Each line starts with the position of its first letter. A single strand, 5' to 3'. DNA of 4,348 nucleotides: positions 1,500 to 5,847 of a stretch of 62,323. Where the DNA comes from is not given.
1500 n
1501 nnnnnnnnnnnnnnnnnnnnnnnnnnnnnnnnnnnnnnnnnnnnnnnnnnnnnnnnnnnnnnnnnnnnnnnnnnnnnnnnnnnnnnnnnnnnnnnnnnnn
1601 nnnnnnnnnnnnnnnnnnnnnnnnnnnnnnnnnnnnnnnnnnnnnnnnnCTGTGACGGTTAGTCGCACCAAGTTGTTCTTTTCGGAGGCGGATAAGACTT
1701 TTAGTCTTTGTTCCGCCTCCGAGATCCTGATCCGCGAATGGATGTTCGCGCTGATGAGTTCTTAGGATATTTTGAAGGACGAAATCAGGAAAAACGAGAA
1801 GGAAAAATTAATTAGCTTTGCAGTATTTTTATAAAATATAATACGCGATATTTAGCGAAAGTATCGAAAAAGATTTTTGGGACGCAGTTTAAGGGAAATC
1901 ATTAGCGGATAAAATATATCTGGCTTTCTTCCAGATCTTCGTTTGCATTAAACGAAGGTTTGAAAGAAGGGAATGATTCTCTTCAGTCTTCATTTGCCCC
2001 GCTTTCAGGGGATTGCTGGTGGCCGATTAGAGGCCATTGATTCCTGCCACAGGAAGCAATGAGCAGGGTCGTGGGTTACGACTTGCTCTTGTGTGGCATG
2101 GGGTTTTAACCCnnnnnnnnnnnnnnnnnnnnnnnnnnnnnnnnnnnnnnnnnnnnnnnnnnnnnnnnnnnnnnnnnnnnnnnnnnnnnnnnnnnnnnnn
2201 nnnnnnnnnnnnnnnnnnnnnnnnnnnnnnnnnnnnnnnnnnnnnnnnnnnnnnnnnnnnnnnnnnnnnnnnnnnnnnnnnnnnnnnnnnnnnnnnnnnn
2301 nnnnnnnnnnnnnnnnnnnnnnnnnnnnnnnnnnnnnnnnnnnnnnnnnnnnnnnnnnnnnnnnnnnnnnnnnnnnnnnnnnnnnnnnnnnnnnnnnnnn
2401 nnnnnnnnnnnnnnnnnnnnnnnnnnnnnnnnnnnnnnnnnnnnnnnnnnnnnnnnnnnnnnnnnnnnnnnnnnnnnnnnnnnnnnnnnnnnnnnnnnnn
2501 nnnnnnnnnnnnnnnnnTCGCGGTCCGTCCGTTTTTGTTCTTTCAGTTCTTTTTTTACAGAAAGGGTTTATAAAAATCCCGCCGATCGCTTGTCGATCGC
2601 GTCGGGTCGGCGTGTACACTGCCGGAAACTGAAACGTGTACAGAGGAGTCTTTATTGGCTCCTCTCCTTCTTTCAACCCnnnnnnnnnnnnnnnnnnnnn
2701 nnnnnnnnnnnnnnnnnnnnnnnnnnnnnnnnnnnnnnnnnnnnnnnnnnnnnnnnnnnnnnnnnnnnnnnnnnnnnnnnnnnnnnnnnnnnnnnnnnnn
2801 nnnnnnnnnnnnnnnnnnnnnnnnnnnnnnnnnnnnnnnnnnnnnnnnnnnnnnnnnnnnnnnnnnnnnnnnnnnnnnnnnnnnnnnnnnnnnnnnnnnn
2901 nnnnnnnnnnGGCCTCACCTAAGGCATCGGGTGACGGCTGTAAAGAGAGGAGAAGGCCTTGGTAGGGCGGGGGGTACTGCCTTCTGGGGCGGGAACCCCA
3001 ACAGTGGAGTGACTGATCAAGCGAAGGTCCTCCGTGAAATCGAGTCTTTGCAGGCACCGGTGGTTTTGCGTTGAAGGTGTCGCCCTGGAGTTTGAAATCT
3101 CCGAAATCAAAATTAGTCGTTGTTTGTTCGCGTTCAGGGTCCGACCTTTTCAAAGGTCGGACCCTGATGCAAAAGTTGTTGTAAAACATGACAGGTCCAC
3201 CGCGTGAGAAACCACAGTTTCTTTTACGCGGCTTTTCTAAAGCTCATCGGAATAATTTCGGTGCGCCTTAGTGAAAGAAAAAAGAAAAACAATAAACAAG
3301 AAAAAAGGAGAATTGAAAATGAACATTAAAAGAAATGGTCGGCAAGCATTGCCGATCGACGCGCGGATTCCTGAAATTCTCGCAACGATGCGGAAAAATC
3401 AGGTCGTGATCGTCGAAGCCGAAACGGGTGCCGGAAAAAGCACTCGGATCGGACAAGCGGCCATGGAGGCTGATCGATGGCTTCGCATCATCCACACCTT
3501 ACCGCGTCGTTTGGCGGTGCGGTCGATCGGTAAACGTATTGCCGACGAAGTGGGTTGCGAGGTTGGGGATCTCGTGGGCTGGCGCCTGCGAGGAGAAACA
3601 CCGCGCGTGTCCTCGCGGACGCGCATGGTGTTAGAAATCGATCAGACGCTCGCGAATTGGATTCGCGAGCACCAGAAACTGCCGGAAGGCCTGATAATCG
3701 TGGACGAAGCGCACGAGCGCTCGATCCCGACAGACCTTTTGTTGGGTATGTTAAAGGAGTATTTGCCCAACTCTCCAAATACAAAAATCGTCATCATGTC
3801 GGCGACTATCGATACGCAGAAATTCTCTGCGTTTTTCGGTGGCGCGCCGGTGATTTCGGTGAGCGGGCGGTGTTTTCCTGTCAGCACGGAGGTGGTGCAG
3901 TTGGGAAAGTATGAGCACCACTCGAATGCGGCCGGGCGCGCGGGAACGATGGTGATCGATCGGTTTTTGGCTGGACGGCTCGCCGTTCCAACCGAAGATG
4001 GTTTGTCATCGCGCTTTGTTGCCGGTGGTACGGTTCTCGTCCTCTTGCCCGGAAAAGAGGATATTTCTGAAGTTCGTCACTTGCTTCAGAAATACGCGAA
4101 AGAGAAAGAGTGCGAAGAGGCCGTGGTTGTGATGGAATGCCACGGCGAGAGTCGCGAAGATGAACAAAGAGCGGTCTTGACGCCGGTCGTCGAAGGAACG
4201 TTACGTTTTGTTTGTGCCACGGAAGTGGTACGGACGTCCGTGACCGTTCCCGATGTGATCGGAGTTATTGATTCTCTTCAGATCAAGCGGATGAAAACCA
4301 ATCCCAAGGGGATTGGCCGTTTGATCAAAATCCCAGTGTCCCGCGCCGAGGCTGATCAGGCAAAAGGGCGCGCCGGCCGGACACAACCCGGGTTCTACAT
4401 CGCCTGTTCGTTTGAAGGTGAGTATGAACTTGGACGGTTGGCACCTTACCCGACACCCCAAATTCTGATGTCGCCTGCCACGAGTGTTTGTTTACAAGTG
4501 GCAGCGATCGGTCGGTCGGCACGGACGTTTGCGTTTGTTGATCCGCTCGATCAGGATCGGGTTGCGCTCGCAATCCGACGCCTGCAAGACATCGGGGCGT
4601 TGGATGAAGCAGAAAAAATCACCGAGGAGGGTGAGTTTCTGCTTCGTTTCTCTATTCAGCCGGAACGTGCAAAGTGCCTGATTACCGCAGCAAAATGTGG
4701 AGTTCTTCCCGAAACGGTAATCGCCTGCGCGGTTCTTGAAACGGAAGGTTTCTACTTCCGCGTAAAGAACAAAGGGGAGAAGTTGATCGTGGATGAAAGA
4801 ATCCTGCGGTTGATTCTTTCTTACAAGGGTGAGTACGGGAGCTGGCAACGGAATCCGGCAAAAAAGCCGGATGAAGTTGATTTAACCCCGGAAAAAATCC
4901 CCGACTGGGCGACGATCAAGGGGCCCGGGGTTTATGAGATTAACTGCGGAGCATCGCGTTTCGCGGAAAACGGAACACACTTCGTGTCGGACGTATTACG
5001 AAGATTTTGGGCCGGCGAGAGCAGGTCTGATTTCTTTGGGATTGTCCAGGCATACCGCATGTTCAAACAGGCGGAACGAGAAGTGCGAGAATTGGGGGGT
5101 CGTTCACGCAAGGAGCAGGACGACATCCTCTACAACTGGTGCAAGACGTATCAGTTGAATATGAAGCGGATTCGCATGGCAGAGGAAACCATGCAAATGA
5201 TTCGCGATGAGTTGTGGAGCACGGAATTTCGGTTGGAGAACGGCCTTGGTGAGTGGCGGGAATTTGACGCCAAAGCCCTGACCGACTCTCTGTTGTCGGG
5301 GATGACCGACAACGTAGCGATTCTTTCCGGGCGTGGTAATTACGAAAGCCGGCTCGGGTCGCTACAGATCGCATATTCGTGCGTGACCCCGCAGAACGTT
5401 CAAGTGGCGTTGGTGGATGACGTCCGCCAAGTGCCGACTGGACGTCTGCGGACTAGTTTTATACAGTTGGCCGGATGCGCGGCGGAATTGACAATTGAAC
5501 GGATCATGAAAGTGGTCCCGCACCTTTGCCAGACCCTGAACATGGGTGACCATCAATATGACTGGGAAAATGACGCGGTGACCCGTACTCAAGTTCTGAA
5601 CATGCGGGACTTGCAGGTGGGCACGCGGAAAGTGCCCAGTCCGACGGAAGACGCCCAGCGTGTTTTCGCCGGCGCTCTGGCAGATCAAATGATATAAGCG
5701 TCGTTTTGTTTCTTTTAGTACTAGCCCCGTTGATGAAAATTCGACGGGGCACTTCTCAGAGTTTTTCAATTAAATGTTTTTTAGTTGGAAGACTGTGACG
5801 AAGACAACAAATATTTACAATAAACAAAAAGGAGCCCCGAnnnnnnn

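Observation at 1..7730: GC-rich co-directional ORF blocks separated by three copies of one structured repeat: a cassette-array-like architecture next to murC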

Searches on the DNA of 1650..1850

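Call 59: search_rna_families(source=window, start=1650, end=1850, threshold=evalue, max_evalue=10, show_alignments=3)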
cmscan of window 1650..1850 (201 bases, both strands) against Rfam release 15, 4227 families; matches with E-value up to 10: 14.
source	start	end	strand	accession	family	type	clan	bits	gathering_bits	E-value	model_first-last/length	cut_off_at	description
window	1731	1784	+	RF00008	Hammerhead_3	Gene; ribozyme;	CL00010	21.5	48.5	0.018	7-48/54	no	Hammerhead ribozyme (type III)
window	1680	1724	+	RF03973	mir-5615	Gene; miRNA;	-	14.6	82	2.7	10-50/61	no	mir-5615 microRNA precursor family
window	1683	1723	+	RF04130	MIR7996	Gene; miRNA;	-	14.2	119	3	1-190/190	no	MIR7996 microRNA precursor family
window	1650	1722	-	RF00426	SCARNA15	Gene; snRNA; snoRNA; scaRNA;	CL00019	14.1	65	2.2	1-91/128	3'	Small Cajal body specific RNA 15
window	1676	1728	-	RF04334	Plastid-rpl16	Intron;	-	13.9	43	6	1-47/47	no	Plastid-rpl16 group II-D1 intron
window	1764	1825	+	RF02183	ST7-OT3_1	Gene; lncRNA;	-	13.4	50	6.7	1-79/79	no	ST7 overlapping transcript 3 conserved region 1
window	1667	1742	+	RF03509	mir-4660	Gene; miRNA;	-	12.8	87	8.2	1-86/86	no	mir-4660 microRNA precursor family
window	1744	1841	-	RF00457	IRES_mnt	Cis-reg; IRES;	-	11.9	100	0.5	1-203/203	no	Mnt IRES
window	1681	1803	+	RF00620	HCV_ARF_SL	Cis-reg;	-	11.7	42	7.1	1-136/136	no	Hepatitis C alternative reading frame stem-loop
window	1679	1719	+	RF00745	mir-499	Gene; miRNA;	-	11.7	60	7.2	1-80/80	no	mir-499 microRNA precursor family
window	1680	1708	-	RF02677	NsiR4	Gene; sRNA;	-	10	40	8.6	1-65/65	no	Nitrogen stress-induced RNA 4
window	1802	1838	-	RF02039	SPRY4-IT1_2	Gene; lncRNA;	-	9.8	40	4.7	84-120/120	no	SPRY4-IT1 conserved region 2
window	1664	1697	+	RF02091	DAOA-AS1_2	Gene; lncRNA;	-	7.3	43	6.9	172-205/205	no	DAOA antisense RNA 1 conserved region 2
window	1765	1850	+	RF02942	Clostridiales-3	Gene; sRNA;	-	7.2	103.4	6.9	1-93/264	3'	Clostridiales-3 RNA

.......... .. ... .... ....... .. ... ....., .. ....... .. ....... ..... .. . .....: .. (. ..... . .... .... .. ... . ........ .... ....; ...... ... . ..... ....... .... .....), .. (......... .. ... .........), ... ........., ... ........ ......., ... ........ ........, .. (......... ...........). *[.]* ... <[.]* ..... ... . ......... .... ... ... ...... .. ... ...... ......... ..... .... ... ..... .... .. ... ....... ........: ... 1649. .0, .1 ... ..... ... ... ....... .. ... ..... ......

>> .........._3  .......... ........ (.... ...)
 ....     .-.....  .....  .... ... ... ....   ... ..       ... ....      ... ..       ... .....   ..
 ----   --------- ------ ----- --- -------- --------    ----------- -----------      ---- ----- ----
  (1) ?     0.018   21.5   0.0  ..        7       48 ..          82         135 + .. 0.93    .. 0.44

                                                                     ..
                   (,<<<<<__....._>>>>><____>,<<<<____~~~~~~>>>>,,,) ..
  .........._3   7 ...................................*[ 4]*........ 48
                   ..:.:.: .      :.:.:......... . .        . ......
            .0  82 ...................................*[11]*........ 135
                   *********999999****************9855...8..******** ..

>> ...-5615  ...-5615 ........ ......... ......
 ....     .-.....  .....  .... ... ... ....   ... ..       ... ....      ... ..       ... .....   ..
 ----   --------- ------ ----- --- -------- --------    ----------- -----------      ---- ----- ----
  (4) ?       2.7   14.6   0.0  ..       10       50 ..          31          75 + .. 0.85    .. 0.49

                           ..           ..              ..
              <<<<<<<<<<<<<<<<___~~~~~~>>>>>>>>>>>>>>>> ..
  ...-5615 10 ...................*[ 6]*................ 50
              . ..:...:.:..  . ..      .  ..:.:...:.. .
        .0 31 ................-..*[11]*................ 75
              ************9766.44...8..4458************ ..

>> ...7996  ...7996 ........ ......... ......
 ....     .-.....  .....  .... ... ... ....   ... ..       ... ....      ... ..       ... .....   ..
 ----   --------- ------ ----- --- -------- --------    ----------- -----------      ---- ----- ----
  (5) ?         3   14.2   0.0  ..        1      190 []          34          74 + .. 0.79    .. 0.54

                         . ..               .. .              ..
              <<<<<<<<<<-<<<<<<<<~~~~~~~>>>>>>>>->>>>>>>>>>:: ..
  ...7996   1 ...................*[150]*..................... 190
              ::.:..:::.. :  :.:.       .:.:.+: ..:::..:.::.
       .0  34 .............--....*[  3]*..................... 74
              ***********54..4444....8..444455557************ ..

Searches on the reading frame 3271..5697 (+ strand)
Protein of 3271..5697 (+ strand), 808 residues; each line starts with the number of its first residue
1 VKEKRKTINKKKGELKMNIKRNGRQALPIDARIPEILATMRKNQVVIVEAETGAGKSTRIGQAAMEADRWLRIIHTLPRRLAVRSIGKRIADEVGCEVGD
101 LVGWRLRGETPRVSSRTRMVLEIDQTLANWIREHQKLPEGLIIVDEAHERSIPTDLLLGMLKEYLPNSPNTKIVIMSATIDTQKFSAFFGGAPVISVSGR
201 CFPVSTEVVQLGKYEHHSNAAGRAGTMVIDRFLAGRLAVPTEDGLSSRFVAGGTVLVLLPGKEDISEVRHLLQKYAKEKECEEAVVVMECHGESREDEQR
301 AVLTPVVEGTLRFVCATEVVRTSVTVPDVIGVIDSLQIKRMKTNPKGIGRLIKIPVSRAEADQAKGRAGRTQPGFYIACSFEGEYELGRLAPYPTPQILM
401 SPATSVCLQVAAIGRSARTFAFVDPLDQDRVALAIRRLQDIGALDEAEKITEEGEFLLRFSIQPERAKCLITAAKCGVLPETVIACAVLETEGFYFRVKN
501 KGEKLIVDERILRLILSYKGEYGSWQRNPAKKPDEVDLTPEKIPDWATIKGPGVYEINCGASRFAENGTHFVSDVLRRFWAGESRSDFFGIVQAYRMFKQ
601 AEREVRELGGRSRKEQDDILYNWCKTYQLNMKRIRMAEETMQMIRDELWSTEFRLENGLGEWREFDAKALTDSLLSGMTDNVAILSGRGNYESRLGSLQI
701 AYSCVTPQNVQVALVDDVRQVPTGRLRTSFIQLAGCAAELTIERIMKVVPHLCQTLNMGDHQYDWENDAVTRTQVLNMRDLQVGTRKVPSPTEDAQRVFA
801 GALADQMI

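Call 7: search_protein_families(library=pfam, proteins=[window:3271-5697:+], max_evalue=0.01)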
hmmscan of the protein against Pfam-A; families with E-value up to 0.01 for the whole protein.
window:3271-5697:+ (808 aa): 6 families
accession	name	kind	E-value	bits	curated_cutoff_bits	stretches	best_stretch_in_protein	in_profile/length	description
PF00270.35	DEAD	-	1e-07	32.3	26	1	37-183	8-162/167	DEAD/DEAH box helicase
PF00271.37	Helicase_C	-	5.7e-07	30.2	23.5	1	252-371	15-109/110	Helicase conserved C-terminal domain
PF04408.29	HA2_N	-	7.3e-05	23.2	21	1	434-460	1-27/29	Helicase associated domain (HA2), winged-helix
PF13401.12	AAA_22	-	0.0011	19.8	27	1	42-151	4-97/130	AAA domain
PF05127.21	NAT10_TcmA_helicase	-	0.0023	18.3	22.7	1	48-164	2-113/176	RNA cytidine acetyltransferase NAT10/TcmA, helicase domain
PF04851.21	ResIII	-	0.0083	16.5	22.5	0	40-180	19-162/164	Type III restriction enzyme, res subunit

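Call 11: search_protein_families(library=ncbifam, proteins=[window:3271-5697:+], max_evalue=0.01)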
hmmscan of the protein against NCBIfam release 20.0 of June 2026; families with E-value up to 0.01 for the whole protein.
window:3271-5697:+ (808 aa): 5 families
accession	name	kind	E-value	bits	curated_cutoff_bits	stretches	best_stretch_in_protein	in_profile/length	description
TIGR01967.1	DEAH_box_HrpA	equivalog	1.2e-76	258.3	722.75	1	24-491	63-515/1284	ATP-dependent RNA helicase HrpA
TIGR01970.1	DEAH_box_HrpB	equivalog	2.5e-72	244.5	546.15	1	27-493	1-446/825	ATP-dependent helicase HrpB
NF008348.1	PRK11131.1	equivalog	7.4e-72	242.1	1400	1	22-491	62-517/1287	ATP-dependent RNA helicase HrpA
NF008662.0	PRK11664.1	equivalog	6.7e-62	209.9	1053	1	26-477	3-432/813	ATP-dependent helicase HrpB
TIGR01587.1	cas3_core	equivalog_domain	0.00012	21.4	102.45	0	134-181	120-166/358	CRISPR-associated helicase Cas3'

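Call 12: search_protein_families(library=padloc, proteins=[window:3271-5697:+], max_evalue=0.01)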
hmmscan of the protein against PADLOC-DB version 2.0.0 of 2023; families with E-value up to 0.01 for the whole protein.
window:3271-5697:+ (808 aa): 5 families
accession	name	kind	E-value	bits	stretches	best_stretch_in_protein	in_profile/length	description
PDLC00938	Cas3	-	3.1e-05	21.4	0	134-181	120-166/358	CRISPR-associated helicase Cas3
PDLC01252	Cas3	-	6.6e-05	20.5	0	131-187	105-160/324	CAS-I; effector_G3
PDLC01710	Cas3a1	-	0.00065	16.3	0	40-91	212-271/745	Cas3_1_CAS-I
PDLC02032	Cas3d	-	0.00094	16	1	41-83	27-67/641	-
PDLC01767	Cas3e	-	0.0012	15.4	0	137-323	325-491/680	-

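Call 83: search_protein_families(library=phrogs, proteins=[window:3319-5697:+], max_evalue=0.01)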
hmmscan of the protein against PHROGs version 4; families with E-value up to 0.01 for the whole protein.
window:3319-5697:+ (792 aa): 2 families
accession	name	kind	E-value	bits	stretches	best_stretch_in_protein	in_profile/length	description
phrog_6819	-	DNA, RNA and nucleotide metabolism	1.4e-06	28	1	23-355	32-342/645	Holliday junction branch migration helicase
phrog_16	-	DNA, RNA and nucleotide metabolism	0.00015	21.1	1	23-317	285-565/986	DNA helicase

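Call 108: search_solved_structures(query=window:3319-5697:+, max_evalue=1e-10)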
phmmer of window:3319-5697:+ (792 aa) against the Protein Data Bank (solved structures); distinct sequences matched with E-value up to 1e-10: 64 (the best 60 are shown).
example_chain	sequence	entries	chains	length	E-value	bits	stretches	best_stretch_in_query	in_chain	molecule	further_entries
5yzg_Z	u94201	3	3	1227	3.4e-62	214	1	7-488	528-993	Pre-mRNA-splicing factor ATP-dependent RNA helicase PRP16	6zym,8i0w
7a5p_r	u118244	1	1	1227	2.3e-61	211.2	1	7-488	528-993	Pre-mRNA-splicing factor ATP-dependent RNA helicase PRP16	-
9xtt_T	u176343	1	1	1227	2.3e-61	211.2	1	7-488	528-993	Pre-mRNA-splicing factor ATP-dependent RNA helicase PRP16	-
6i3o_A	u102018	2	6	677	1.2e-60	208.8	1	3-488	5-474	Putative pre-mRNA splicing factor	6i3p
6qic_A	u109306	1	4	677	3.2e-60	207.5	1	3-488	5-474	Putative pre-mRNA splicing factor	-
6zwx_A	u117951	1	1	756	2.1e-59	204.7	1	11-476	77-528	ATP-dependent RNA helicase HrpA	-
6zww_A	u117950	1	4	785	2.3e-59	204.6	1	11-476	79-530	ATP-dependent RNA helicase HrpA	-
8po6_A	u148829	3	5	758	2.4e-59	204.6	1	11-476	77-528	ATP-dependent RNA helicase HrpA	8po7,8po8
9ggr_A2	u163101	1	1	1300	6.2e-59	203.2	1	11-476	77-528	ATP-dependent RNA helicase HrpA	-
7akp_A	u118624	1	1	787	6.4e-59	203.1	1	11-476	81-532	ATP-dependent RNA helicase HrpA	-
9gft_B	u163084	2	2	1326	6.6e-59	203.1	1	11-476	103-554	ATP-dependent RNA helicase HrpA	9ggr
7dcp_x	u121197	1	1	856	1.1e-56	195.8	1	6-490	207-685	PRP2 isoform 1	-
5gm6_Y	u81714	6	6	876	1.2e-56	195.6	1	6-489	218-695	Pre-mRNA-splicing factor ATP-dependent RNA helicase-like protein PRP2 | PRP2 isoform 1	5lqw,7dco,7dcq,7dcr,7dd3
6zm2_A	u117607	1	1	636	1.9e-56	195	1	7-488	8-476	Putative mRNA splicing factor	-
6fa5_A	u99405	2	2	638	1.9e-56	194.9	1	7-488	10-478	Putative mRNA splicing factor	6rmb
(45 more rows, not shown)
